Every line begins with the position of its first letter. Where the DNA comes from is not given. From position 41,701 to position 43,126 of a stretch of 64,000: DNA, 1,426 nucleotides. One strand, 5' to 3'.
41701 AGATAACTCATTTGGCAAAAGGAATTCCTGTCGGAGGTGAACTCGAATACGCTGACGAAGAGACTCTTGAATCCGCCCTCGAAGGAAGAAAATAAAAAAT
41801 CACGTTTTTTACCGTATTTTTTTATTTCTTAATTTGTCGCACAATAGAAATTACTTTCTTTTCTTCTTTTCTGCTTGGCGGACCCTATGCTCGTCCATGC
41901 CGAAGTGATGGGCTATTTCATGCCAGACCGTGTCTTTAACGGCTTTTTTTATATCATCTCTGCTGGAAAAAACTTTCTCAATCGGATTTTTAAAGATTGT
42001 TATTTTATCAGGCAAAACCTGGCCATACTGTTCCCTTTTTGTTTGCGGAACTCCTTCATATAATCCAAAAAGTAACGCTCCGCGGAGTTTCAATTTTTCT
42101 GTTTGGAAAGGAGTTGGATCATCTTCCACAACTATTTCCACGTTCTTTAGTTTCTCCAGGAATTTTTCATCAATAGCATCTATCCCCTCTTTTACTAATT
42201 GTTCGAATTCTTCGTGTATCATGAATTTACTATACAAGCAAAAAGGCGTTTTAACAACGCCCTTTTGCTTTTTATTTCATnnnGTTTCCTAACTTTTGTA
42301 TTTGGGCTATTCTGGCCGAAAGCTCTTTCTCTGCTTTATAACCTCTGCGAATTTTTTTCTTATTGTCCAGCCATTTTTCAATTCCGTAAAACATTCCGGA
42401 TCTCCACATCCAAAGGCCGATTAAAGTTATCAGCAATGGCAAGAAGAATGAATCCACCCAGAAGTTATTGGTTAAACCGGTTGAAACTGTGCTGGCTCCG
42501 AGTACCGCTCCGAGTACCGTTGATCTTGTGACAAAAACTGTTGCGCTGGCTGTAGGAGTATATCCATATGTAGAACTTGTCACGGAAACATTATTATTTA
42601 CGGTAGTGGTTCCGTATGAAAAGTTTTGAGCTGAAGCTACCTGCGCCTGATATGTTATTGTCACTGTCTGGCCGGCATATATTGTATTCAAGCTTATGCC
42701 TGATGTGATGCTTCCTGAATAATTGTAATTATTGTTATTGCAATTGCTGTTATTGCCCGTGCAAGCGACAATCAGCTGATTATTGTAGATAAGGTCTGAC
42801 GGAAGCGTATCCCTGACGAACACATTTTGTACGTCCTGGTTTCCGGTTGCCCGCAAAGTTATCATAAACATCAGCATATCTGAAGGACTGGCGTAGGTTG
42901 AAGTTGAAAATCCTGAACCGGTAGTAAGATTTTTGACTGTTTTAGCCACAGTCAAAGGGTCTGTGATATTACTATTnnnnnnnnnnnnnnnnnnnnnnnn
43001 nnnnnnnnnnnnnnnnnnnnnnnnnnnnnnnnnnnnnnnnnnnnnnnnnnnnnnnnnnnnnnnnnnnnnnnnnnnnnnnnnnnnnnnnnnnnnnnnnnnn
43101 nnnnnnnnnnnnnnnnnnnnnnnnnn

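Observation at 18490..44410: Two giant paralogous surface proteins share a conserved C-terminal anchor motif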

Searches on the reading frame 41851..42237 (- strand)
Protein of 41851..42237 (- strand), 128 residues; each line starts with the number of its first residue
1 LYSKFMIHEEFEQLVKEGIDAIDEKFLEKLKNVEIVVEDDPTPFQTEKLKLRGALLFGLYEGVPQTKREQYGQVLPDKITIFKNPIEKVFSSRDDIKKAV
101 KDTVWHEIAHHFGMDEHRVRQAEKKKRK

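Call 16: search_protein_families(library=pfam, proteins=[window:41851-42237:-], max_evalue=10)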
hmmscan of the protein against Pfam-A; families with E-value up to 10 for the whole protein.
window:41851-42237:- (128 aa): 3 families
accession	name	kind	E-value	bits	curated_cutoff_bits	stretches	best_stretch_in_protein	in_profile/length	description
PF06262.17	Zincin_1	-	4.3e-25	87.9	22.4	1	30-121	1-94/97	Zincin-like metallopeptidase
PF04545.22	Sigma70_r4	-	0.16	11.9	24.1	1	106-125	24-43/50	Sigma-70, region 4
PF22185.1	AF_0924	-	0.19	12.2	27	1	5-33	70-97/117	Uncharacterized protein AF_0924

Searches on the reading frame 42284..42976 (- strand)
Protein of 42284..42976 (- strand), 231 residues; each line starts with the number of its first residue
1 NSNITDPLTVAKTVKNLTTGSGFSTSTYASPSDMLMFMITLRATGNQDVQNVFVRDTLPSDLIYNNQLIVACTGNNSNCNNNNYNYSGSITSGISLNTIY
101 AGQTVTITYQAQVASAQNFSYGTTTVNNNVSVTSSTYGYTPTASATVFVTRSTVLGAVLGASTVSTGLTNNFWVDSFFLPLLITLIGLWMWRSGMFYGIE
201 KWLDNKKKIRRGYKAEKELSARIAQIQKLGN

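Call 54: search_solved_structures(query=window:42284-42976:-, max_evalue=1, show_alignments=1)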
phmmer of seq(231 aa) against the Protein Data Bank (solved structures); distinct sequences matched with E-value up to 1: 0.

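Call 61: predict_structure(alignment_id=A3)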
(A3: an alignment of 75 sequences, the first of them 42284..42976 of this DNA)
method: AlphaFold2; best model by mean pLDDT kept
length: 231 residues; sequences in the alignment: 75
mean_pLDDT: 88.6   pTM: 0.67
mean pLDDT of the five models: 88.6, 88.3, 87.7, 87.3, 86.7
residues with pLDDT >= 90: 161; 70-90: 41; 50-70: 23; < 50: 6
segments of 3 or more residues with pLDDT < 50: 158-160
pLDDT, mean of each block of 10 residues (from residue 1): 79 98 98 98 92 97 96 80 82 95 95 97 97 90 98 63 51 69 92 88 93 96 95 75
secondary structure, 60 per line:
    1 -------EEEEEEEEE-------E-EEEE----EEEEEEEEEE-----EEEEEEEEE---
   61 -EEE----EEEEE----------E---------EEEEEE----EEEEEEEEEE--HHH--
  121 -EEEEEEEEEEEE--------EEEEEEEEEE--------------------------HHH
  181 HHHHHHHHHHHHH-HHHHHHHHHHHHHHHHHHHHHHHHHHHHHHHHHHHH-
elements in order: E8-16 E26-29 E34-43 E49-57 E62-64 E69-73 E94-99 E104-113 E122-133 E142-151 H178-193 H195-230

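Call 64: fold_search(model_id=the predicted structure, library=pdb)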
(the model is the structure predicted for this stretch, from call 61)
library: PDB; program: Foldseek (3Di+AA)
matches with E <= 10: 1483; with E <= 0.001: 110
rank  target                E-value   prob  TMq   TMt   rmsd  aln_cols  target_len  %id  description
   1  9vqn                  5.5e-07  1.00  0.47  0.28   4.5       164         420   22  Crystal structure of Se-Met SSA1633 from Streptococcus sanguinis (Phase determination model) (released 2026-01-21)
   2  8wgg                  7.7e-07  1.00  0.42  0.25   6.1       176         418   18  Crystal structure of basal pilin PilB from Streptococcus sanguinis (released 2025-03-26)
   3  9uvm                  8.6e-07  1.00  0.43  0.25   7.2       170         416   20  The SeMet pili protein of Streptococcus Sanguinis (released 2026-01-21)
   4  8wg6                  1.6e-06  1.00  0.48  0.28   4.0       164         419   21  Crystal structure of major pilin PilB from Streptococcus sanguinis - SeMet derivative (released 2025-03-26)
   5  9uvr_A                6.3e-06  1.00  0.46  0.27   3.9       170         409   19  Crystal structure of SSA1632 from Streptococcus sanguinis (released 2026-01-21)
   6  9uvr_B                7.4e-06  1.00  0.45  0.26   4.3       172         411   17  Crystal structure of SSA1632 from Streptococcus sanguinis (released 2026-01-21)
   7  9fyn                  1.2e-05  1.00  0.38  0.12   4.9       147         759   14  Lacto-N-biosidase from Trueperella pyogenes (released 2024-10-09)
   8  5fqg_A                2.1e-05  1.00  0.34  0.15   9.9       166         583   15  The details of glycolipid glycan hydrolysis by the structural analysis of a family 123 glycoside hydrolase from Clostr (released 2016-03-30)
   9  8p4l_A                2.1e-05  1.00  0.35  0.17   8.9       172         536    8  Beta-N-acetylgalactosaminidase from Niabella aurantiaca (released 2024-01-17)
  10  2okm                  2.2e-05  1.00  0.34  0.50   6.5       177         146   10  Crystal structure of ACE19, the collagen binding subdomain of Enterococcus faecalis surface protein ACE (released 2008-01-22)
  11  7wwo_A                2.5e-05  1.00  0.43  0.59   5.6       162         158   13  Dimer form of hypothetical protein TTHA1873 from Thermus thermophilus (released 2022-03-09)
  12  5fqe_B                2.5e-05  1.00  0.38  0.16   8.5       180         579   15  The details of glycolipid glycan hydrolysis by the structural analysis of a family 123 glycoside hydrolase from Clostr (released 2016-03-30)
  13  5fqe_A                3.1e-05  1.00  0.35  0.15   8.1       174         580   15  The details of glycolipid glycan hydrolysis by the structural analysis of a family 123 glycoside hydrolase from Clostr (released 2016-03-30)
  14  5fqf_A                3.6e-05  1.00  0.35  0.15   8.1       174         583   16  The details of glycolipid glycan hydrolysis by the structural analysis of a family 123 glycoside hydrolase from Clostr (released 2016-03-30)
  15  4cak_A                4.1e-05  1.00  0.40  0.11   9.9       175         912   14  Three-dimensional reconstruction of intact human integrin alphaIIbbeta3 in a phospholipid bilayer nanodisc (released 2013-10-30)
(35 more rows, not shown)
